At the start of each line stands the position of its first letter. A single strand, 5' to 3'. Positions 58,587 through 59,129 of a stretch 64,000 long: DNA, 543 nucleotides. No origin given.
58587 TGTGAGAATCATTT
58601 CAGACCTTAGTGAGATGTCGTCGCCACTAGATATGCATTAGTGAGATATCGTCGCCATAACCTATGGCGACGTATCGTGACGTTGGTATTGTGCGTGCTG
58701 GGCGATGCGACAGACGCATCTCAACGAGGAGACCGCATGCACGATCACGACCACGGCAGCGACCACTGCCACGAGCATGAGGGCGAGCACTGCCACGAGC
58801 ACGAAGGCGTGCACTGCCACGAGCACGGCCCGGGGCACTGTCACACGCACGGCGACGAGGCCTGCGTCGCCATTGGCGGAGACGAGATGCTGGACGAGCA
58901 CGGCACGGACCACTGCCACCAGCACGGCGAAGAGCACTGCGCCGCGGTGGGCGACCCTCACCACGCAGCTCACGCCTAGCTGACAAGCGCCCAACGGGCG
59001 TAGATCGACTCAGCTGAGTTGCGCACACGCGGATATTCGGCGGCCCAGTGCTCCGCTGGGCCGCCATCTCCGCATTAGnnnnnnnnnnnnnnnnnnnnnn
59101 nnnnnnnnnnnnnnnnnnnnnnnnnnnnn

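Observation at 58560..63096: Metal-homeostasis cluster with extreme His-rich features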

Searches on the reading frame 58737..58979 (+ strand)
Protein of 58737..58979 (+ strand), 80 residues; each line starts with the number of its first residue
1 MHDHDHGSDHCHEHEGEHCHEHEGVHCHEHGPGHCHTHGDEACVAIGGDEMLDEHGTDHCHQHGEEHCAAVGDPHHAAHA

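Call 4: search_protein_families(library=pfam, proteins=[window:58737-58979:+], max_evalue=0.01)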
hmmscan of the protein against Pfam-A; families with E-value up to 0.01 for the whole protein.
window:58737-58979:+ (80 aa): 0 families

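Call 7: search_protein_families(library=ncbifam, proteins=[window:58737-58979:+], max_evalue=1)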
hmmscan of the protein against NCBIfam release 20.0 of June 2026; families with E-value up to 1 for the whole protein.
window:58737-58979:+ (80 aa): 0 families

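Call 8: find_homologous_proteins(query=window:58737-58979:+, max_evalue=0.001)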
Query window:58737-58979:+ (80 aa): 3 proteins with E <= 0.001 among 6 candidates.
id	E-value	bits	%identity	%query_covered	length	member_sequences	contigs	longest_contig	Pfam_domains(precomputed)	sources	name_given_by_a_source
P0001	1.5e-17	82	65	100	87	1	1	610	-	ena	-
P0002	2.4e-17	81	65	100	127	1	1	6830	-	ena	-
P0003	2.4e-8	52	57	75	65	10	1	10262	-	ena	-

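Call 10: find_encoding_contigs(protein=P0002, flank=7000)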
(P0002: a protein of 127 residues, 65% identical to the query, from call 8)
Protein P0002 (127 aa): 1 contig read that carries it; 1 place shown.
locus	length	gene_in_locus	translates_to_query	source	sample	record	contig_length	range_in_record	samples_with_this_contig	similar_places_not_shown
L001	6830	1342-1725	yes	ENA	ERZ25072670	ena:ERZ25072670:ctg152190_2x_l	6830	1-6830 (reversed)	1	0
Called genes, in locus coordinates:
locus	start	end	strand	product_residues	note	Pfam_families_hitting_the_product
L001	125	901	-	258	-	-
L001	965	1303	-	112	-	PF00578:AhpC-TSA (weak)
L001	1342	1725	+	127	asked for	-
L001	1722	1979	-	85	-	-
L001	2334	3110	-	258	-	PF19301:LigXa_C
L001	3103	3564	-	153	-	PF00355:Rieske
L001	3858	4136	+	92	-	-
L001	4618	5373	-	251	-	-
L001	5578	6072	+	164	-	PF02464:CinA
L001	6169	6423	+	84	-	PF00076:RRM_1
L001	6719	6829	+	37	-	?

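Call 11: find_encoding_contigs(protein=P0003, flank=10000)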
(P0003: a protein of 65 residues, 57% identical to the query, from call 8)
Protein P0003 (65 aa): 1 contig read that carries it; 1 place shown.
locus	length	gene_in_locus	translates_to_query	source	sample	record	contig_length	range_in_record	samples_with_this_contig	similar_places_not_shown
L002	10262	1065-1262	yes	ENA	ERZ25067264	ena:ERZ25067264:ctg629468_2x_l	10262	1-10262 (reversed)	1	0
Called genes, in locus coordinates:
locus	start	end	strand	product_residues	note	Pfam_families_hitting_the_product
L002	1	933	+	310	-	?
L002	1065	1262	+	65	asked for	-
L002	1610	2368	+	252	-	PF01545:Cation_efflux, PF16916:ZT_dimer (weak)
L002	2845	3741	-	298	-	PF00296:Bac_luciferase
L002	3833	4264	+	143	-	PF00472:RF-1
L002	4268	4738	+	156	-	PF07355:GRDB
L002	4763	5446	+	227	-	-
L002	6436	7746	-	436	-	PF07690:MFS_1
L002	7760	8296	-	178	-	-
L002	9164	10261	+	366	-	?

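Call 17: find_related_loci(query=A2, collection=genome_contigs, flank=8000)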
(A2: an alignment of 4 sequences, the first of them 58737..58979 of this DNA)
Query A2 (80 aa) in genome_contigs; peptide patterns used: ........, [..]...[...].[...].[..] (x = any residue, [..] = any of these).
78 stretches matched a pattern; 23 encode a relative of the query (tblastn E <= 1e-3); 23 distinct loci.
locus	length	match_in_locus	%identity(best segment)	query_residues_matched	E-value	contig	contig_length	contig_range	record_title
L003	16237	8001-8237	77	2-80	2e-30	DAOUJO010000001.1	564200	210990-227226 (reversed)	MAG TPA_asm: Dehalococcoidia bacterium isolate S34_268 k113_602608, whole genome shotgun sequence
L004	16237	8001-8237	77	2-80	3e-30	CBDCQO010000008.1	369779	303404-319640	MAG: Dehalococcoidia bacterium isolate 69a24162-ed58-4481-bed2-2caa30729e5d genome assembly, contig: contig_8, whole gen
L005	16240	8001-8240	76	1-80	2e-30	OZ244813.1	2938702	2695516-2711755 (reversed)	MAG: Dehalococcoidia bacterium isolate c597d9ae-e839-4a6c-83f3-3d6bda73bc97 genome assembly, chromosome: 1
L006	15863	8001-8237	76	2-80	3e-30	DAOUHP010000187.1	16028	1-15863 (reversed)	MAG TPA_asm: Dehalococcoidia bacterium isolate S16_96 k189_192310, whole genome shotgun sequence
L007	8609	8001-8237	77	2-80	2e-30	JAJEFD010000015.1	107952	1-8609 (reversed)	MAG: Dehalococcoidia bacterium isolate p16x34bins.71 k141_7925, whole genome shotgun sequence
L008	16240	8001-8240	73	1-80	2e-29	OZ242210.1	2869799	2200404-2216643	MAG: Dehalococcoidia bacterium isolate 2dcd4ef8-4200-4d3b-942c-b6f2e12e8c0d genome assembly, chromosome: 1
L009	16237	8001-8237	75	2-80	1e-29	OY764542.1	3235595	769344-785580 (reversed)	MAG: Dehalococcoidia bacterium isolate 6a5b5718-e0ca-4583-9154-875545b380e3 genome assembly, chromosome: 1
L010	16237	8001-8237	75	2-80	2e-29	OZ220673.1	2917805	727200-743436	MAG: Dehalococcoidia bacterium isolate 74ad39ee-730f-4e91-a86b-9a5c45ef094d genome assembly, chromosome: 1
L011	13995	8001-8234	76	2-79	1e-29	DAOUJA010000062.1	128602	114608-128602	MAG TPA_asm: Dehalococcoidia bacterium isolate S32_235 k113_943488, whole genome shotgun sequence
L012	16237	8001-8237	73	2-80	4e-29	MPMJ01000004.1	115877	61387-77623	MAG: SAR202 cluster bacterium bin16 NODE_261_length_115877_cov_10.6676_ID_521, whole genome shotgun sequence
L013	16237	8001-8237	73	2-80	3e-29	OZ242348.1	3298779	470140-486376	MAG: Dehalococcoidia bacterium isolate 357cf40b-4ce6-42dd-ae1b-d69ff5967523 genome assembly, chromosome: 1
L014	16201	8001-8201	76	2-68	1e-28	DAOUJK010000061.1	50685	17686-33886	MAG TPA_asm: Dehalococcoidia bacterium isolate S32_261 k113_2198200, whole genome shotgun sequence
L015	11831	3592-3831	71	1-80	5e-28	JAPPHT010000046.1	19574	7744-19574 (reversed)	MAG: Chloroflexota bacterium isolate RHO1_bin_8 NODE_4360_length_19574_cov_19.174958, whole genome shotgun sequence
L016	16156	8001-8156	94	23-74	2e-27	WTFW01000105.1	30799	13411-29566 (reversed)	MAG: Chloroflexi bacterium isolate CO36386bin_13 NODE_799_length_30799_cov_16.562842, whole genome shotgun sequence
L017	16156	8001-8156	94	23-74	3e-27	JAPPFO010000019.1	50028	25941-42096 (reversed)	MAG: Chloroflexota bacterium isolate RHO1_bin_32 NODE_1471_length_50028_cov_5.304164, whole genome shotgun sequence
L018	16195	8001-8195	92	16-80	8e-26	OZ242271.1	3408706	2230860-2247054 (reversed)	MAG: Chloroflexota bacterium isolate 28ccf5bf-4595-479e-bad6-f18457ce53ab genome assembly, chromosome: 1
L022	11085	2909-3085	92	16-74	6e-23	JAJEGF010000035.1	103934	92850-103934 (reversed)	MAG: Chloroflexota bacterium isolate p16x44bins.42 k141_285438, whole genome shotgun sequence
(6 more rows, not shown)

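Call 21: search_protein_representatives(alignment_id=A2)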
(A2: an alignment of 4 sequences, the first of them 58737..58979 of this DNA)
Query: 4 sequences, 84 profile positions. Proteins with E-value up to 0.001 (for the whole library): 8; up to 1e-10: 2; up to 1e-30: 1. The best 8 are listed.
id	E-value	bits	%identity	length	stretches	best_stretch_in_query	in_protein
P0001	1.5e-36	140.8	-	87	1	4-84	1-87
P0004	2.1e-13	66.7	-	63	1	28-84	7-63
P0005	4.1e-08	49.7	-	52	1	1-54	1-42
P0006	1.7e-06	44.6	-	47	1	32-84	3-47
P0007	4.8e-06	43.1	-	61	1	9-40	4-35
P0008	5.0e-05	39.8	-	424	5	29-73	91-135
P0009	1.4e-04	38.4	-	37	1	54-84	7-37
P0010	9.8e-04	35.7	-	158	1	7-77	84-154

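Call 25: search_protein_families(library=pfam, proteins=[L005:6199-7929:+, L005:9700-10398:+, L005:5108-6571:+, L005:10655-11434:-, L005:11482-12201:-, L005:12880-13887:-, L005:2534-4426:-, L005:8351-9646:+, L005:3925-5307:+], max_evalue=0.001)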
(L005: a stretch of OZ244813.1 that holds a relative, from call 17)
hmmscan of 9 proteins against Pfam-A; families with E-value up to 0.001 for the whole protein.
L005:6199-7929:+ (576 aa): 0 families

L005:9700-10398:+ (232 aa): 1 family
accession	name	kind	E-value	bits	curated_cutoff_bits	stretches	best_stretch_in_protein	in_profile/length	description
PF00581.25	Rhodanese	-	1.7e-20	73.8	22.2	2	13-122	2-102/102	Rhodanese-like domain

L005:5108-6571:+ (487 aa): 3 families
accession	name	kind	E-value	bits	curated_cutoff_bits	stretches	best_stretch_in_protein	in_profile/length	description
PF07690.21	MFS_1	-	7.6e-51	173.5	33.4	2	89-312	1-217/347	Major Facilitator Superfamily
PF12832.13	MFS_1_like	-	4.1e-09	36.4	25.2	1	297-457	209-372/373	MFS_1 like family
PF00083.30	Sugar_tr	-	1.2e-06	28.2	22.3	1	334-456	46-170/452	Sugar (and other) transporter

L005:10655-11434:- (259 aa): 1 family
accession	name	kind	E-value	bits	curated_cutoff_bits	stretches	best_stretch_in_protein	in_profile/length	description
PF04402.19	SIMPL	-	2e-50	172.3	25.2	1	53-256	1-205/205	Protein of unknown function (DUF541)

L005:11482-12201:- (239 aa): 0 families

L005:12880-13887:- (335 aa): 0 families

L005:2534-4426:- (630 aa): 1 family
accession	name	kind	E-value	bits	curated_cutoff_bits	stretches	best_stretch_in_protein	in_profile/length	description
PF00149.33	Metallophos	-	8.9e-11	43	21.5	1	194-443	1-189/191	Calcineurin-like phosphoesterase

L005:8351-9646:+ (431 aa): 1 family
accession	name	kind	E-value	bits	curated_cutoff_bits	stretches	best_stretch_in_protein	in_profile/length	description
PF01545.26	Cation_efflux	-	5.9e-44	150.7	26.6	1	135-332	1-198/198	Cation efflux family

L005:3925-5307:+ (460 aa): 0 families

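Call 37: search_protein_families(library=pfam, proteins=[L018:12507-12971:-, L018:6508-7626:-, L018:13924-14508:+, L018:5465-6166:-, L018:3863-5425:+, L018:14223-15974:-], max_evalue=0.001)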
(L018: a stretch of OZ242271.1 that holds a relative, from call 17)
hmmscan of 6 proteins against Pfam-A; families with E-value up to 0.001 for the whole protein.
L018:12507-12971:- (154 aa): 2 families
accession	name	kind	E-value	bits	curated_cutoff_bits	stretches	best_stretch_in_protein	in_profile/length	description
PF01475.25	FUR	-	6.8e-25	88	23.1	1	18-131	3-121/121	Ferric uptake regulator family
PF12840.13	HTH_20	-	0.00097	19.5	27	0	25-69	6-48/51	Helix-turn-helix domain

L018:6508-7626:- (372 aa): 3 families
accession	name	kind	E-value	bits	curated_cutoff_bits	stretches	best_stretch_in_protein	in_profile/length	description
PF01408.29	GFO_IDH_MocA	-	1e-15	58.9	24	1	51-161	15-120/120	Oxidoreductase family, NAD-binding Rossmann fold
PF22725.1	GFO_IDH_MocA_C3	-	1.3e-08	35.3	27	1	171-285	3-124/124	GFO/IDH/MocA C-terminal domain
PF02894.22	GFO_IDH_MocA_C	-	8.2e-05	22.9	22.9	1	192-365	40-216/218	Oxidoreductase family, C-terminal alpha/beta domain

L018:13924-14508:+ (194 aa): 0 families

L018:5465-6166:- (233 aa): 0 families

L018:3863-5425:+ (520 aa): 0 families

L018:14223-15974:- (583 aa): 1 family
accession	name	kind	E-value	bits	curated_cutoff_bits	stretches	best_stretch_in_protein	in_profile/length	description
PF01551.29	Peptidase_M23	-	5.1e-25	87.9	28.7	1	441-535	2-96/96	Peptidase family M23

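Call 38: predict_structure(alignment_id=A4)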
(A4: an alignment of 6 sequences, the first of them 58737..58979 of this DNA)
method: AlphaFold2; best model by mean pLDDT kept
length: 80 residues; sequences in the alignment: 6
mean_pLDDT: 47.3   pTM: 0.27
mean pLDDT of the five models: 47.3, 46.7, 45.3, 37.7, 35.2
residues with pLDDT >= 90: 0; 70-90: 0; 50-70: 32; < 50: 48
segments of 3 or more residues with pLDDT < 50: 1-8, 13-15, 29-35, 54-57, 61-80
pLDDT, mean of each block of 10 residues (from residue 1): 43 51 50 50 55 51 42 36
secondary structure, 60 per line:
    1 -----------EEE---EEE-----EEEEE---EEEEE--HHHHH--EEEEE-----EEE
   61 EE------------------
elements in order: E12-14 E18-20 E26-30 E34-38 H41-45 E48-52 E58-62
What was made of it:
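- On Metallothionein in the broad sense: AlphaFold pLDDT is 47 (call 38).
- AlphaFold gives pLDDT 47 with short beta-hairpins on the HCH units (call 38), as expected for a protein that folds only around metal. The model is of low confidence (call 38).
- Tried and rejected: AlphaFold2 on a 6-sequence alignment gave pLDDT 47, too poor for a fold search, so none was run (call 38).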

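Call 54: search_solved_structures(query=A3, max_evalue=10, show_alignments=2)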
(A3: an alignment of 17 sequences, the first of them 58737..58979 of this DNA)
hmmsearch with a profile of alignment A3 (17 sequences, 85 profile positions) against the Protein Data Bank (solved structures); distinct sequences matched with E-value up to 10: 0.
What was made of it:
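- Tried and rejected: A PDB profile search found nothing at E up to 10 (call 54).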

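Call 68: find_homologous_proteins(query=A3, max_evalue=0.01)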
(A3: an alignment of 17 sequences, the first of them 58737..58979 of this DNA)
Query A3 (17 sequences) (80 aa, profile of the alignment): 8 proteins with E <= 0.01 among 1738 candidates.
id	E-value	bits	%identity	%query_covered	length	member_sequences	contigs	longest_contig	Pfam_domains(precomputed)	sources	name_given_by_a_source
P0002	9.1e-27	111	65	100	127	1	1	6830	-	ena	-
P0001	1.3e-25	107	65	100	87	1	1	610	-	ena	-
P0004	5.4e-20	89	62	69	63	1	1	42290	-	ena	-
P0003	3.1e-12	65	57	75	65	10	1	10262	-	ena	-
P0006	9.9e-10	57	56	60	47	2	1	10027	-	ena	-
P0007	1.7e-4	40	59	55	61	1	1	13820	-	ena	-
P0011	2.4e-4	39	60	50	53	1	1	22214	-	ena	-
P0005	6.0e-4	38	54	64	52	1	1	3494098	-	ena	-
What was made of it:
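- On Hpn-like His-rich nickel-binding proteins: No Hpn-like hit in the profile searches of 1.84 and 5.8 billion proteins or in the PDB (calls 21, 54, 68).
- Closest known: Hpn and Hpn-2 of Helicobacter pylori. Different: There is no sequence relationship (no hits in calls 8, 21, 54, 68).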

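Call 69: find_encoding_contigs(protein=P0004, flank=6000, max_places=2)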
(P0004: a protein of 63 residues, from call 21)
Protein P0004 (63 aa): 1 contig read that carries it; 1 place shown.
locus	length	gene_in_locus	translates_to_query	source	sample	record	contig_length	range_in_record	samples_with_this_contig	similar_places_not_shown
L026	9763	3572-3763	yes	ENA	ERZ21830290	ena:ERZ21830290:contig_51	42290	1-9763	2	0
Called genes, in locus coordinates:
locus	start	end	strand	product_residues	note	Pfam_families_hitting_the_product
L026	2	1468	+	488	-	?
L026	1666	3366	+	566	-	PF00749:tRNA-synt_1c, PF03950:tRNA-synt_1c_C, PF20974:tRNA-synt_1c_C2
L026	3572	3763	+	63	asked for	-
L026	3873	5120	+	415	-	PF01545:Cation_efflux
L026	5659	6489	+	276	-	PF00753:Lactamase_B, PF12706:Lactamase_B_2 (weak)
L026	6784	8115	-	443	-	PF00919:UPF0004, PF04055:Radical_SAM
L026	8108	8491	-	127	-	-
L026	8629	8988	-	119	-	PF13650:Asp_protease_2 (weak), PF13975:gag-asp_proteas (weak)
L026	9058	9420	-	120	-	PF13650:Asp_protease_2, PF13975:gag-asp_proteas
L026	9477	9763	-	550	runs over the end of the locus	PF02776:TPP_enzyme_N, PF00205:TPP_enzyme_M, PF02775:TPP_enzyme_C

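Call 70: find_encoding_contigs(protein=P0006, flank=6000, max_places=2)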
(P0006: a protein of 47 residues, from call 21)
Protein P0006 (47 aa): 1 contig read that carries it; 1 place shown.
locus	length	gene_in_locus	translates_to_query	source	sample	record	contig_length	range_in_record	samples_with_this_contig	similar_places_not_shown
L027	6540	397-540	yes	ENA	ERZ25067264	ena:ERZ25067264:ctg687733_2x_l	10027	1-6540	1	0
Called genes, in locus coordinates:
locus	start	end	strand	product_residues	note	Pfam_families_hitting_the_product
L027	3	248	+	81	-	?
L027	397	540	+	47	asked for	-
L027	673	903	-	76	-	-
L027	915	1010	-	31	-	-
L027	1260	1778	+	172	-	-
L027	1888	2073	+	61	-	-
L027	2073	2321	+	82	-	-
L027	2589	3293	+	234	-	PF03400:DDE_Tnp_IS1 (faint), PF13683:rve_3 (weak)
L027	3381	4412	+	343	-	PF01545:Cation_efflux, PF16916:ZT_dimer (weak)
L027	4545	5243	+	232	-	PF00581:Rhodanese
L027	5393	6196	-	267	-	PF04402:SIMPL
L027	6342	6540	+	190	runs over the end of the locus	PF10502:Peptidase_S26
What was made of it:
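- In L027 the HCH gene has decayed while the CDF persists (call 70), so the protein is dispensable in some lineages. HCH has decayed in L027, where an IS element separates it from the CDF (call 70).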

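Call 78: search_protein_families(library=pfam, alignment_id=A3, max_evalue=10)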
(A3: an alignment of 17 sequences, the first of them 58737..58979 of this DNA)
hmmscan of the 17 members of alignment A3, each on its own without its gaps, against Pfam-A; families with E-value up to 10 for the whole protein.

A. member 1, window:58737-58979:+ (80 aa): 0 families

B. families by the number of members that match (of 17 scanned): 3 families
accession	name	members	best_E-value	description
PF08962.16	Rv2632c-like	1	0.038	Rv2632c-like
PF00757.25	Furin-like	1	0.87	Furin-like cysteine rich region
PF05092.17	PIF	1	6.9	Per os infectivity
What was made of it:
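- Closest known: czrA-czrB and smtB-type arrangements. Different: There is no helix-turn-helix or ArsR domain (calls 4, 78).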
